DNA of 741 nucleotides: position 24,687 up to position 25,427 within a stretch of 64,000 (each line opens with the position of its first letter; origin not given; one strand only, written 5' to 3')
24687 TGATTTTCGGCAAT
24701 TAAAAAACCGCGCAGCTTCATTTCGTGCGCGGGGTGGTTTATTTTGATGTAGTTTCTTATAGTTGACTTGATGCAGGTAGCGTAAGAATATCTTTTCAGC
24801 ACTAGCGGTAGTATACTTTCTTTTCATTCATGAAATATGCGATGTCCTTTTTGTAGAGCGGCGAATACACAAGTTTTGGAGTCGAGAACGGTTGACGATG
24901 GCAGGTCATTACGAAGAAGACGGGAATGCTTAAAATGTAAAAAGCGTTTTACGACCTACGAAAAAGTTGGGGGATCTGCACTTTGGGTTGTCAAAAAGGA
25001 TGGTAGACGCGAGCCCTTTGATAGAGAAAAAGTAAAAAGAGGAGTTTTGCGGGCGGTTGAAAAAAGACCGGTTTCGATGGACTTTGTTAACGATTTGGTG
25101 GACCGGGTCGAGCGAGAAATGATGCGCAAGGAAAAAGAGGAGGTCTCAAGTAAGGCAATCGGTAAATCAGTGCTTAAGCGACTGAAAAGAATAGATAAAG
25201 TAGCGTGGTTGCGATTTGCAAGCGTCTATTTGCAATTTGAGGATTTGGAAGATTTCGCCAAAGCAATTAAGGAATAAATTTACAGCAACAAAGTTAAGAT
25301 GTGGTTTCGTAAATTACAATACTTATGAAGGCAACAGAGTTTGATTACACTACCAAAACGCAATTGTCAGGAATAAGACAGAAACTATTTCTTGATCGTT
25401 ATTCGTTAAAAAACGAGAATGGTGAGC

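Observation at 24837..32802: nrdR followed by three tandem full-length class II (B12) ribonucleotide reductase paralogs and a PduO adenosyltransferase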

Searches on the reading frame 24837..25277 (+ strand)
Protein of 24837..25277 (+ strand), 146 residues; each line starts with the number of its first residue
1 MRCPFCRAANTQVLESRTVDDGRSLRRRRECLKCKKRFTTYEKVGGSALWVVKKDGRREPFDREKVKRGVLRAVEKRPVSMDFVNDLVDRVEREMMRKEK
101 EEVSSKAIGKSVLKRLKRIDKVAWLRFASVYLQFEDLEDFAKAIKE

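Call 3: search_protein_families(library=pfam, proteins=[window:24837-25277:+], max_evalue=0.01)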
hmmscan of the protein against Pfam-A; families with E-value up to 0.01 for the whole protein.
window:24837-25277:+ (146 aa): 2 families
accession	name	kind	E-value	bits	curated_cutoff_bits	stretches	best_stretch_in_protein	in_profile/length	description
PF03477.21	ATP-cone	-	2.2e-20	73.4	25.8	1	51-136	3-87/88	ATP cone domain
PF22811.2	Zn_ribbon_NrdR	-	7.7e-20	71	27.2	1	1-42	1-42/42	Transcriptional repressor NrdR-like, N-terminal domain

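Call 4: search_protein_families(library=ncbifam, proteins=[window:24837-25277:+], max_evalue=0.01)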
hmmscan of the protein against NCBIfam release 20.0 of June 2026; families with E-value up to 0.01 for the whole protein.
window:24837-25277:+ (146 aa): 5 families
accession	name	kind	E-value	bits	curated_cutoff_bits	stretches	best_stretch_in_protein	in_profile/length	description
TIGR00244.1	TIGR00244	equivalog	4.7e-58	195.4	124.65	1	1-145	1-145/147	transcriptional regulator NrdR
NF006732.0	PRK09263.1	equivalog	6.3e-05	21.6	657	1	50-138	4-88/712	anaerobic ribonucleoside-triphosphate reductase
NF005497.0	PRK07111.1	equivalog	0.00011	20.8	764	1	50-120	4-76/746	anaerobic ribonucleoside triphosphate reductase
NF009028.0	PRK12364.1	equivalog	0.002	16.2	1377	1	51-113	3-69/842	ribonucleoside-diphosphate reductase subunit alpha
NF005010.0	PRK06406.1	subfamily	0.0027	16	1125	1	50-135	6-92/771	vitamin B12-dependent ribonucleotide reductase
